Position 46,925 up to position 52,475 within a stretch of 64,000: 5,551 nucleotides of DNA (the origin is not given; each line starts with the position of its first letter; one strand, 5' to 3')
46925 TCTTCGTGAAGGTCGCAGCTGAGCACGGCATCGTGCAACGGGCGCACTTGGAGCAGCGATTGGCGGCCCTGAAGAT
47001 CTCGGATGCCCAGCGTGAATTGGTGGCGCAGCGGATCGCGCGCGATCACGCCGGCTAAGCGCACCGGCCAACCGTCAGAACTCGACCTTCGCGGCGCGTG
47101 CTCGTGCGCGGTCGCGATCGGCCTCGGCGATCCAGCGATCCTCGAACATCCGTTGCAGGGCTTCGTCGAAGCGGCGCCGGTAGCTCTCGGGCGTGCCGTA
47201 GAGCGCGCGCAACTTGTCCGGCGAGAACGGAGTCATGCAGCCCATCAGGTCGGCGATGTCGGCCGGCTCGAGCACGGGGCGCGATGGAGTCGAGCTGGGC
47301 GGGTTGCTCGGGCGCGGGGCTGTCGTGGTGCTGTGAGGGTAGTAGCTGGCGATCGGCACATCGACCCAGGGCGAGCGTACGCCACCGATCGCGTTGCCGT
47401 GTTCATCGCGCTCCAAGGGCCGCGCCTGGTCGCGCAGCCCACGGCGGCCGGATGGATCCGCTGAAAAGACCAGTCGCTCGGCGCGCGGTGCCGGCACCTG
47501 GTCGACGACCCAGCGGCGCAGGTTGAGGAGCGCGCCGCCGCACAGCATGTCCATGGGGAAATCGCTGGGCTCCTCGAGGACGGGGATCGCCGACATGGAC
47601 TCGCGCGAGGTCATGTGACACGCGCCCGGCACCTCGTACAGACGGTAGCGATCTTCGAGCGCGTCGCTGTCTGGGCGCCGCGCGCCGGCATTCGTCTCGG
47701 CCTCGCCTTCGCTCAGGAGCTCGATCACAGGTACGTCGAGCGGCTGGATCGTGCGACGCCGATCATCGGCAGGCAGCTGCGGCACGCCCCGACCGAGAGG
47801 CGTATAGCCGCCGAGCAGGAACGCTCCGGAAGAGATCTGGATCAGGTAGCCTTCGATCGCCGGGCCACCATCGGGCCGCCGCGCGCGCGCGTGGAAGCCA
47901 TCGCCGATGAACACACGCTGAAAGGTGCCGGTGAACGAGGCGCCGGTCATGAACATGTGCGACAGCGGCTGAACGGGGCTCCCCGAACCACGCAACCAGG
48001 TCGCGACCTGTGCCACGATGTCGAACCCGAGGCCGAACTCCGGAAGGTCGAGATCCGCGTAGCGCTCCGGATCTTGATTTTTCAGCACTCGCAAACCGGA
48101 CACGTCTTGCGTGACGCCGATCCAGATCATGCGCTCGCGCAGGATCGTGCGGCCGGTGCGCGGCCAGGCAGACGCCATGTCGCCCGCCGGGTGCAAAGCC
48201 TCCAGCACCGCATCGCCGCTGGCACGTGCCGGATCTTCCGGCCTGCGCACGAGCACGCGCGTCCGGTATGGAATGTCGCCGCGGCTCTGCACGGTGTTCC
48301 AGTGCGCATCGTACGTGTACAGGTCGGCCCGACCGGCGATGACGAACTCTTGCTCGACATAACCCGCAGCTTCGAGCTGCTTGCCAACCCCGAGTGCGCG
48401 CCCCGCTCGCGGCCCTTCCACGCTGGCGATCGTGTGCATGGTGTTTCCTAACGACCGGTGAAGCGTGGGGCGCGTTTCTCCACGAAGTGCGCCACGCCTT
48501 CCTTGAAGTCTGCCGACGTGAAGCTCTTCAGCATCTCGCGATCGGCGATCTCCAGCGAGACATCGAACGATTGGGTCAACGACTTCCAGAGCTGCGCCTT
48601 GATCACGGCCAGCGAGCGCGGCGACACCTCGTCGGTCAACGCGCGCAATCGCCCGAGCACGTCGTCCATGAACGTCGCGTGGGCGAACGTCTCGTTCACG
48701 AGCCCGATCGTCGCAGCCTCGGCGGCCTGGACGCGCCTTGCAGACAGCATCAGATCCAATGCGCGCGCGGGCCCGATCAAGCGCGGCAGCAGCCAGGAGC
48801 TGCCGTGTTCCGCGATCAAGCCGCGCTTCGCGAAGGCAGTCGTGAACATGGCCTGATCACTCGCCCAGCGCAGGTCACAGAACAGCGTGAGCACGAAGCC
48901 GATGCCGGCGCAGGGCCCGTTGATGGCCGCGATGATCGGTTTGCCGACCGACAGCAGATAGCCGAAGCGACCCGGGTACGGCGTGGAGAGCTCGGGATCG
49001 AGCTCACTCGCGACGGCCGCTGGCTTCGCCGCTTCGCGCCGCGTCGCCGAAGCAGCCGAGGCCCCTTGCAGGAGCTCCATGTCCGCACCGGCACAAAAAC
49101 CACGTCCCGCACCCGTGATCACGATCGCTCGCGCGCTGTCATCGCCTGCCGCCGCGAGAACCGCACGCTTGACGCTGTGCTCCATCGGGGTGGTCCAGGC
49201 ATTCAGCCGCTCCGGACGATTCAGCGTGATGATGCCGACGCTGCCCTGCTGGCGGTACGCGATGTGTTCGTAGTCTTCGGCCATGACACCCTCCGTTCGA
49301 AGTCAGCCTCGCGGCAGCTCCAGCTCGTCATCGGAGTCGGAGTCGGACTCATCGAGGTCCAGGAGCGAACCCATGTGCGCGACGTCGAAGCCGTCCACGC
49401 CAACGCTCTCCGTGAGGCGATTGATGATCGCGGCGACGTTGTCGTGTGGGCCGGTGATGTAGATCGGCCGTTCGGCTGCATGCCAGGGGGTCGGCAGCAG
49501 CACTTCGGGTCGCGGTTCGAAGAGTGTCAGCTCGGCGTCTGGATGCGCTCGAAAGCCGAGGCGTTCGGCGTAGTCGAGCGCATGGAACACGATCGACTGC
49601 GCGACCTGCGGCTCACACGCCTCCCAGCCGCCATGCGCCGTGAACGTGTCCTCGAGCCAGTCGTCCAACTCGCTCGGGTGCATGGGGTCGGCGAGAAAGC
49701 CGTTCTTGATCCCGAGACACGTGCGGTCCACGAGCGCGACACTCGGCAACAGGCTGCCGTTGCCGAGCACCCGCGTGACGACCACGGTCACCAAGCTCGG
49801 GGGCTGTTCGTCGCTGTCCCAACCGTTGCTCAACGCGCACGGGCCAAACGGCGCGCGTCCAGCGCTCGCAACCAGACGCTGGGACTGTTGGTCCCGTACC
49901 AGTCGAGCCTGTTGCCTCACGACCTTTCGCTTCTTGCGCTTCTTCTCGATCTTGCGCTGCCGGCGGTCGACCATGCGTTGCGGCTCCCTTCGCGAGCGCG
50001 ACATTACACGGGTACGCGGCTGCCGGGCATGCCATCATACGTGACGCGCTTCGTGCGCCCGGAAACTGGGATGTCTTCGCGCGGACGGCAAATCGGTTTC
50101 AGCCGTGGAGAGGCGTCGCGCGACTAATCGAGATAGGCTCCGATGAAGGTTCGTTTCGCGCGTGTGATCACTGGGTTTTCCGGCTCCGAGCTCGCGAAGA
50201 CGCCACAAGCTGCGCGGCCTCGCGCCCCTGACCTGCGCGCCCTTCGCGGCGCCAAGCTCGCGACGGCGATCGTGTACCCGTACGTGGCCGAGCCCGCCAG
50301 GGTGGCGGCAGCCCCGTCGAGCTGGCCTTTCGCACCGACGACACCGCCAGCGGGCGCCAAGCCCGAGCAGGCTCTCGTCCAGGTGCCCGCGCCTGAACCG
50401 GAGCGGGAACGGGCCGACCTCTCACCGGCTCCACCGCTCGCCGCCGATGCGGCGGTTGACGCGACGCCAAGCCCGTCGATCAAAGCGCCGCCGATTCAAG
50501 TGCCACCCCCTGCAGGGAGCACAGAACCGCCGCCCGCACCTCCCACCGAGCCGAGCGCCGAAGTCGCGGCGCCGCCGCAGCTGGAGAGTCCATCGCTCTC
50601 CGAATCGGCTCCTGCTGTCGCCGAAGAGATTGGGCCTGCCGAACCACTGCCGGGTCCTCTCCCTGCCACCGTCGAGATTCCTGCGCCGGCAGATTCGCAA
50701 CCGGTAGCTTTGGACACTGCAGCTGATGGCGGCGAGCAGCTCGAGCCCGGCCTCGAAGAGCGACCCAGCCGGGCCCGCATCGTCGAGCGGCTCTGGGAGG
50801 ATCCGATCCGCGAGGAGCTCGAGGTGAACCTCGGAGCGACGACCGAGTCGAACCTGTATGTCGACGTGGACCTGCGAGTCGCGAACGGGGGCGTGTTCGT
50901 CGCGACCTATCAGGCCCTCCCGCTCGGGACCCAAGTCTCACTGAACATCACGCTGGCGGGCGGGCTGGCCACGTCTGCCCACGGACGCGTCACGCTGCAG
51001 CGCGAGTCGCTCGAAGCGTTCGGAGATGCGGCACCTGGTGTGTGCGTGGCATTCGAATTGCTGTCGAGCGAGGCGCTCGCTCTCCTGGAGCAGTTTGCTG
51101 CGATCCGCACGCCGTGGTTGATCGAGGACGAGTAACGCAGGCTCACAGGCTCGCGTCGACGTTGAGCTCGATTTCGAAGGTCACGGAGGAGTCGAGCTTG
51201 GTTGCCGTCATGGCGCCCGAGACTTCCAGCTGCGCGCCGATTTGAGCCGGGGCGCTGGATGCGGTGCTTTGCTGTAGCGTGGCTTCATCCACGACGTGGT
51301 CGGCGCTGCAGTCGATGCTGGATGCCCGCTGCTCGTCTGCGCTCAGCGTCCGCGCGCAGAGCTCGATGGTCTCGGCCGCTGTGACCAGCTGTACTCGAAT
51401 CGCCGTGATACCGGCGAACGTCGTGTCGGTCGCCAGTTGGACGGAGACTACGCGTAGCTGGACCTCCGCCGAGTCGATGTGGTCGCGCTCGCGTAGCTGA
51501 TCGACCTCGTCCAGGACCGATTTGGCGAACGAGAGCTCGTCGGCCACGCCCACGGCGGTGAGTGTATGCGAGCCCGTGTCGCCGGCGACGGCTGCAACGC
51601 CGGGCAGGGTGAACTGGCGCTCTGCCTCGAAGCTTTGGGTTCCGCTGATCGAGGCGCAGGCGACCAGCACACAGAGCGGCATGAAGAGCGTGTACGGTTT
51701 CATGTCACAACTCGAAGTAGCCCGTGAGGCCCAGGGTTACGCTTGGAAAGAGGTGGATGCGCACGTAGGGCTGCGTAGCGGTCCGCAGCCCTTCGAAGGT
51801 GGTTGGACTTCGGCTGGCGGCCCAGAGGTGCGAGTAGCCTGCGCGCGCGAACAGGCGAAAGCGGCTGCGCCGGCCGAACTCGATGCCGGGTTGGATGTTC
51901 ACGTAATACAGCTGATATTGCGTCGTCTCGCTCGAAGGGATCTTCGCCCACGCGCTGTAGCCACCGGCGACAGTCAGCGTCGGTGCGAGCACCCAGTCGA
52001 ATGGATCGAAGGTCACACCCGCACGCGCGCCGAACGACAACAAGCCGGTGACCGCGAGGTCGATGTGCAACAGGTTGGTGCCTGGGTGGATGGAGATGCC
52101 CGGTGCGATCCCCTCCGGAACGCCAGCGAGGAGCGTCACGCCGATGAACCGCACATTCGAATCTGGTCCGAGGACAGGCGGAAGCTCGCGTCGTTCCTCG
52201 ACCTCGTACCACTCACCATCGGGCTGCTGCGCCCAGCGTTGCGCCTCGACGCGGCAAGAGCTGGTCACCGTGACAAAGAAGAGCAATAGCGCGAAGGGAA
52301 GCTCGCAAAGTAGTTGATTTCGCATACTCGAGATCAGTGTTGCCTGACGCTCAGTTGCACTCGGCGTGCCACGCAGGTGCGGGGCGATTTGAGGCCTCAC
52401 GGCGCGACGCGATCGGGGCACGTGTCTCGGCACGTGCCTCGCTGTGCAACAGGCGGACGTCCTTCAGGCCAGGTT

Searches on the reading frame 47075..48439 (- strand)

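Call 39: search_protein_families(library=pfam, proteins=[window:47075-48439:-], max_evalue=0.001)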
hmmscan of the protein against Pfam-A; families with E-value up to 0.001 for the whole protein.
window:47075-48439:- (454 aa): 1 family
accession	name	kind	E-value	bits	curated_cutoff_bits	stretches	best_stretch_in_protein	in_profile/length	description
PF20091.5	Abhydrolase_10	-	5.4e-96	322.6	23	1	17-445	16-427/429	Alpha/beta hydrolase domain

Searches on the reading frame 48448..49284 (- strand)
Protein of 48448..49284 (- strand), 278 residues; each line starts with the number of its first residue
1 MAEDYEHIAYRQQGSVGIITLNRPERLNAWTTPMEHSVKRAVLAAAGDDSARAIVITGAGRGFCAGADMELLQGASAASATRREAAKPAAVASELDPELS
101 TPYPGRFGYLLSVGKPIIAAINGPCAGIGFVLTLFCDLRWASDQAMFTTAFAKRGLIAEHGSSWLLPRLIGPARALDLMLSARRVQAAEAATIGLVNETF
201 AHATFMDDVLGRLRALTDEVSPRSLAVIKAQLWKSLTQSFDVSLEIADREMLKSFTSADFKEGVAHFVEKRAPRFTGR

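Call 39: search_protein_families(library=pfam, proteins=[window:48448-49284:-], max_evalue=0.001)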
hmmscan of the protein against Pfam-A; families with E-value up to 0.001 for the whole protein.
window:48448-49284:- (278 aa): 2 families
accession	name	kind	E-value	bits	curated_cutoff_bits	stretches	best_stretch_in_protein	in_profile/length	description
PF00378.25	ECH_1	-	5.9e-49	167.1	27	1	12-277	2-250/251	Enoyl-CoA hydratase/isomerase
PF16113.10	ECH_2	-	1.2e-27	97.7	27.2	1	16-216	1-187/335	Enoyl-CoA hydratase/isomerase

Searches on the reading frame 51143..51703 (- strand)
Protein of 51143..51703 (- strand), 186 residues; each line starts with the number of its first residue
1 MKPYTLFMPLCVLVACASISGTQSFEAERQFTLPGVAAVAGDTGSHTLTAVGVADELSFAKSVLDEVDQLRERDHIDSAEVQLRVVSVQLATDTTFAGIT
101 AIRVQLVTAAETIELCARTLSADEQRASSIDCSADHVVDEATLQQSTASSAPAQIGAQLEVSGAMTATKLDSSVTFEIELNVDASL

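Call 5: search_protein_families(library=pfam, proteins=[window:51143-51703:-], max_evalue=0.01)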
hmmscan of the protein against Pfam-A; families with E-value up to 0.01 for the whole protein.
window:51143-51703:- (186 aa): 0 families

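Call 6: search_protein_families(library=ncbifam, proteins=[window:51143-51703:-], max_evalue=0.01)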
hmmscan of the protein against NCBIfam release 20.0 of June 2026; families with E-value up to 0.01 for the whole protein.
window:51143-51703:- (186 aa): 0 families

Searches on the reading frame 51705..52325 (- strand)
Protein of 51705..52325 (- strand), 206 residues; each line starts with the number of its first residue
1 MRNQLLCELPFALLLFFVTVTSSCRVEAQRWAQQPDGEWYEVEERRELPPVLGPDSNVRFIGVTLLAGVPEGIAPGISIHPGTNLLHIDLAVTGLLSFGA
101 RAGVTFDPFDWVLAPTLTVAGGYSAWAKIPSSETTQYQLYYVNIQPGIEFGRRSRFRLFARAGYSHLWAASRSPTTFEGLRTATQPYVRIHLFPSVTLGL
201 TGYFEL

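Call 5: search_protein_families(library=pfam, proteins=[window:51705-52325:-], max_evalue=0.01)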
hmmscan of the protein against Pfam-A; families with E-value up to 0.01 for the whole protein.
window:51705-52325:- (206 aa): 0 families

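Call 6: search_protein_families(library=ncbifam, proteins=[window:51705-52325:-], max_evalue=0.01)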
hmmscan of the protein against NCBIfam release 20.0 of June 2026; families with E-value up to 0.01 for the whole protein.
window:51705-52325:- (206 aa): 0 families

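Call 31: find_homologous_proteins(query=window:51705-52325:-, max_evalue=0.001)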
Query window:51705-52325:- (206 aa): 59 proteins with E <= 0.001 among 994 candidates.
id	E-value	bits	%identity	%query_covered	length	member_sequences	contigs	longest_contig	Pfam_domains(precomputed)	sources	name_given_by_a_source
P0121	3.3e-122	424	99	91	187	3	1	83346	-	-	-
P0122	1.7e-108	379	84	99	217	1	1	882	-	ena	-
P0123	4.3e-99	348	75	99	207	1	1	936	-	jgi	jgi:hypothetical protein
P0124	4.5e-98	345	74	99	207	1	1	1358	-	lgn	-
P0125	1.1e-97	344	74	99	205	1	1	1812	-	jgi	jgi:hypothetical protein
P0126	2.6e-96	339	72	99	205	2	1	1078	-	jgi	jgi:hypothetical protein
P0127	7.5e-96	338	72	99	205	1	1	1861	-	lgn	-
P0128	8.2e-96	338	74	99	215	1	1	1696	-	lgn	-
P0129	5.1e-95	335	73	99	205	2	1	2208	-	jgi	jgi:hypothetical protein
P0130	1.4e-94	334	73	99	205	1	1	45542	-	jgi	jgi:hypothetical protein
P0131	1.4e-94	334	71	99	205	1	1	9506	-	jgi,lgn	jgi:hypothetical protein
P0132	1.8e-94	333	71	99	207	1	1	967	-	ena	-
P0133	8.6e-94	331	73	99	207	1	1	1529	-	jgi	-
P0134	1.2e-93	331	74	96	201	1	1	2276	-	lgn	-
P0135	3.8e-93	329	71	99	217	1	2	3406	-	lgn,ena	-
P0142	1.9e-91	323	76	89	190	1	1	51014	-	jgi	jgi:hypothetical protein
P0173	3.0e-53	199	52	88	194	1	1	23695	-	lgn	-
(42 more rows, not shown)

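Call 32: find_encoding_contigs(protein=P0130, flank=10000, max_places=2)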
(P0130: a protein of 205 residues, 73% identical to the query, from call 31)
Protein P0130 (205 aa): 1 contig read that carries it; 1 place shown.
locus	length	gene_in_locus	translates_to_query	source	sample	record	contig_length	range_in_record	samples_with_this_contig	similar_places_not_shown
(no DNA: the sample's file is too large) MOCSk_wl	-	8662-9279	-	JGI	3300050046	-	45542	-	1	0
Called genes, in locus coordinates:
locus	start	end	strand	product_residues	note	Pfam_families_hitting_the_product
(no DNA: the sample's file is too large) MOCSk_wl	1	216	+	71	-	?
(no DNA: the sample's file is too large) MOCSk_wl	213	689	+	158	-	-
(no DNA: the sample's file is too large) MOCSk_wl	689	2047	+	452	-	-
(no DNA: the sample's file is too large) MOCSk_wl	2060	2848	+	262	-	-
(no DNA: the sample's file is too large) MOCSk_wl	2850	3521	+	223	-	-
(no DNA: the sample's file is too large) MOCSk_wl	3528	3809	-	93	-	-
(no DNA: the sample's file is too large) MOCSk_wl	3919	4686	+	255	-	PF00168:C2, PF00595:PDZ (weak), PF13180:PDZ_2, PF17820:PDZ_6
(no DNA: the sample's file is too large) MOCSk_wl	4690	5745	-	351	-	PF02812:ELFV_dehydrog_N, PF00208:ELFV_dehydrog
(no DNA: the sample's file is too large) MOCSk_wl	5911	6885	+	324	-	PF00072:Response_reg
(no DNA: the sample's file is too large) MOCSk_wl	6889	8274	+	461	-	PF00672:HAMP (weak), PF00512:HisKA, PF02518:HATPase_c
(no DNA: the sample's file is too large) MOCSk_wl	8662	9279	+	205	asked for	-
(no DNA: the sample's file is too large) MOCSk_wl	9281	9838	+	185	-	-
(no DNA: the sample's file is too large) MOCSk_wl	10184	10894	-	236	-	PF01965:DJ-1_PfpI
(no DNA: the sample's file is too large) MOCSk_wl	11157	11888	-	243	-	PF01569:PAP2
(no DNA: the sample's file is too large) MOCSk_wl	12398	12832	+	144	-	PF11964:SpoIIAA-like (weak)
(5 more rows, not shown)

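Call 33: find_encoding_contigs(protein=P0142, flank=10000, max_places=2)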
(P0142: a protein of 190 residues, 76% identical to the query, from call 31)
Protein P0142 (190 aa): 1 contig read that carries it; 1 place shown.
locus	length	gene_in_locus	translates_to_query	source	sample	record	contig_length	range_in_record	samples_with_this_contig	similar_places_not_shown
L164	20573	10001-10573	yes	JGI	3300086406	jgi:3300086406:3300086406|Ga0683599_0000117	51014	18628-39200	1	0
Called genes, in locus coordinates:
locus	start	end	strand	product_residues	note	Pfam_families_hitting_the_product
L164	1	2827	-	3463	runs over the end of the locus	PF13249:SQHop_cyclase_N (weak), PF22073:Cep192_D4, PF22544:HYDIN_VesB_CFA65-like_Ig, PF13385:Laminin_G_3, PF13385:Laminin_G_3, PF13385:Laminin_G_3, PF13385:Laminin_G_3, PF24684:Vgb_lyase, +14 more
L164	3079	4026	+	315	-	-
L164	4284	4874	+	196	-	PF00132:Hexapep, PF14602:Hexapep_2 (weak)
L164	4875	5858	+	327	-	PF02540:NAD_synthase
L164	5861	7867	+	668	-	PF13522:GATase_6, PF13537:GATase_7, PF00733:Asn_synthase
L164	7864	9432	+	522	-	PF00501:AMP-binding, PF13193:AMP-binding_C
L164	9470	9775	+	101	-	-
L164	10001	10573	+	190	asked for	-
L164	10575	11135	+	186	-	-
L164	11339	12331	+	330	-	-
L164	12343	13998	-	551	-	-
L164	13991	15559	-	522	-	PF00989:PAS (weak), PF08448:PAS_4 (faint), PF13426:PAS_9 (weak), PF08447:PAS_3, PF00512:HisKA, PF02518:HATPase_c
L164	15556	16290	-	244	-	PF00561:Abhydrolase_1, PF12146:Hydrolase_4 (weak), PF12697:Abhydrolase_6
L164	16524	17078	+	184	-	PF04343:DUF488, PF22751:DUF488-N3a (faint)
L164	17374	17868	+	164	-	PF13191:AAA_16 (weak)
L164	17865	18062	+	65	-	-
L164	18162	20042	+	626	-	PF00654:Voltage_CLC, PF00571:CBS (weak)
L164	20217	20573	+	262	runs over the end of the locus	PF13489:Methyltransf_23, PF08241:Methyltransf_11, PF13649:Methyltransf_25, PF08242:Methyltransf_12, PF01209:Ubie_methyltran (weak), PF03141:Methyltransf_29 (weak), PF13847:Methyltransf_31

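Call 34: find_encoding_contigs(protein=P0173, flank=10000, max_places=2)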
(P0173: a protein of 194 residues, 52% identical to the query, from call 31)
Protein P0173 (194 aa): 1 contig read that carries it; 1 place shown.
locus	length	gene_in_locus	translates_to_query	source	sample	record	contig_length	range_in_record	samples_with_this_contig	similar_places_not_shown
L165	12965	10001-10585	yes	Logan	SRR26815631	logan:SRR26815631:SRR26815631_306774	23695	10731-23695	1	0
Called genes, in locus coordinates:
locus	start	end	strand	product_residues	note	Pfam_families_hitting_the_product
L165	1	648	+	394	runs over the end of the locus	-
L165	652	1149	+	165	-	PF00227:Proteasome (faint)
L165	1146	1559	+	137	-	PF00892:EamA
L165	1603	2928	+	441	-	PF13638:PIN_4, PF13245:AAA_19 (faint), PF13604:AAA_30 (faint), PF02562:PhoH, PF13401:AAA_22 (weak)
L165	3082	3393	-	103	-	-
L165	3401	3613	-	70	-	-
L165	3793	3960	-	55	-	-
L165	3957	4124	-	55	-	-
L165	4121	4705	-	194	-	PF13521:AAA_28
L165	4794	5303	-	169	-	-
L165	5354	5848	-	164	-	-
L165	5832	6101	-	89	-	-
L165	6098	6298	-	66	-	-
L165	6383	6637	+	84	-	-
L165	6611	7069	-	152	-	-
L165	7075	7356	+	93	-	-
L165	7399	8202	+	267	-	PF04294:VanW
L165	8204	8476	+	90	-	-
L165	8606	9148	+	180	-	PF01068:DNA_ligase_A_M (faint)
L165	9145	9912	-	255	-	PF02945:Endonuclease_7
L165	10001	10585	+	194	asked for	-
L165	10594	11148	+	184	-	-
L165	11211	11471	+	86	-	-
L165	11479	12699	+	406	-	PF00534:Glycos_transf_1, PF13692:Glyco_trans_1_4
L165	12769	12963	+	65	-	?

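Call 46: predict_structure(alignment_id=A2)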
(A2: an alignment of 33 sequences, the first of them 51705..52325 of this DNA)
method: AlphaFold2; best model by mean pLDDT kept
length: 206 residues; sequences in the alignment: 33
mean_pLDDT: 81.4   pTM: 0.63
mean pLDDT of the five models: 81.4, 80.8, 79.2, 76.6, 76.3
residues with pLDDT >= 90: 51; 70-90: 119; 50-70: 34; < 50: 2
segments of 3 or more residues with pLDDT < 50: none
pLDDT, mean of each block of 10 residues (from residue 1): 84 88 64 89 78 83 89 88 86 68 84 89 69 71 91 86 89 67 75 90 82
secondary structure, 60 per line:
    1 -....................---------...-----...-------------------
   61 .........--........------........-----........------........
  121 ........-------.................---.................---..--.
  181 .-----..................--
elements in order: H2-21 E31-33 E39-41 E61-69 E72-79 E86-93 E99-106 E113-128 E136-152 E156-172 E187-204

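Call 49: fold_search(model_id=the predicted structure, library=pdb)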
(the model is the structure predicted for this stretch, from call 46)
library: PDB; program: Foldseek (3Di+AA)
matches with E <= 10: 811; with E <= 0.001: 0
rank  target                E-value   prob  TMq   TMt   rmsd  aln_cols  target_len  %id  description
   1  4rlc                  2.2e-03  1.00  0.42  0.59   5.9       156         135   14  Crystal structure of the N-terminal beta-barrel domain of Pseudomonas aeruginosa OprF (released 2015-04-22)
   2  3dzm_B                7.6e-03  0.99  0.31  0.31   8.2       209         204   10  Crystal structure of a major outer membrane protein from Thermus thermophilus HB27 (released 2008-12-23)
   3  3dzm_C                8.0e-03  1.00  0.33  0.33   8.6       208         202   10  Crystal structure of a major outer membrane protein from Thermus thermophilus HB27 (released 2008-12-23)
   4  3dzm_A                2.5e-02  0.96  0.31  0.31   9.3       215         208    9  Crystal structure of a major outer membrane protein from Thermus thermophilus HB27 (released 2008-12-23)
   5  3qrc_B                2.7e-02  0.98  0.33  0.41   9.5       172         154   10  The crystal structure of Ail, the attachment invasion locus protein of Yersinia pestis, in complex with the heparin an (released 2011-11-23)
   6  4pr7_A                3.8e-02  0.47  0.24  0.26  16.3       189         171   10  KdgM porin in complex with disordered oligogalacturonate (released 2014-06-11)
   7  3qrc_A                4.7e-02  0.96  0.33  0.41   9.2       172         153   11  The crystal structure of Ail, the attachment invasion locus protein of Yersinia pestis, in complex with the heparin an (released 2011-11-23)
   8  2f1v_A                6.6e-02  0.99  0.42  0.47   7.4       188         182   11  Outer membrane protein OmpW (released 2006-01-24)
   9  3slt                  6.9e-02  0.35  0.23  0.19  12.2       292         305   10  Pre-cleavage Structure of the Autotransporter EspP - N1023S Mutant (released 2011-11-16)
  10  3qra                  8.0e-02  0.96  0.33  0.42   6.6       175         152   10  The crystal structure of Ail, the attachment invasion locus protein of Yersinia pestis (released 2011-11-23)
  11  1ujw_A                8.4e-02  0.84  0.26  0.12  10.1       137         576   12  Structure of the complex between BtuB and Colicin E3 Receptor binding domain (released 2003-11-25)
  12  3qlb_B                8.4e-02  0.54  0.24  0.09  16.4       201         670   12  Enantiopyochelin outer membrane TonB-dependent transporter from Pseudomonas fluorescens bound to the ferri-enantiopyoc (released 2011-12-07)
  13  9a3c_MODEL_1_A        8.4e-02  0.54  0.25  0.09  15.2       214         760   10  Model of E. coli Fiu by in-cell photo-crosslinking MS and deep learning (released 2023-02-24)
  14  1p4t                  8.8e-02  0.96  0.35  0.45   9.0       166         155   13  Crystal structure of Neisserial surface protein A (NspA) (released 2003-07-22)
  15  3m8d                  8.8e-02  0.72  0.28  0.12  15.0       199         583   10  Crystal structure of spin-labeled BtuB V10R1 with bound calcium and cyanocobalamin (released 2010-09-15)
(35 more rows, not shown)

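Call 67: search_protein_families(library=pfam, proteins=[L164:11339-12331:+, L165:10594-11148:+, L164:10575-11135:+], max_evalue=0.01)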
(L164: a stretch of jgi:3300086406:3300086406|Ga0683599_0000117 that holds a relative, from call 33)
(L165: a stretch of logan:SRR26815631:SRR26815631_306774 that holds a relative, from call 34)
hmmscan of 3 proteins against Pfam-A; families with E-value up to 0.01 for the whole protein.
L164:11339-12331:+ (330 aa): 0 families

L165:10594-11148:+ (184 aa): 0 families

L164:10575-11135:+ (186 aa): 0 families
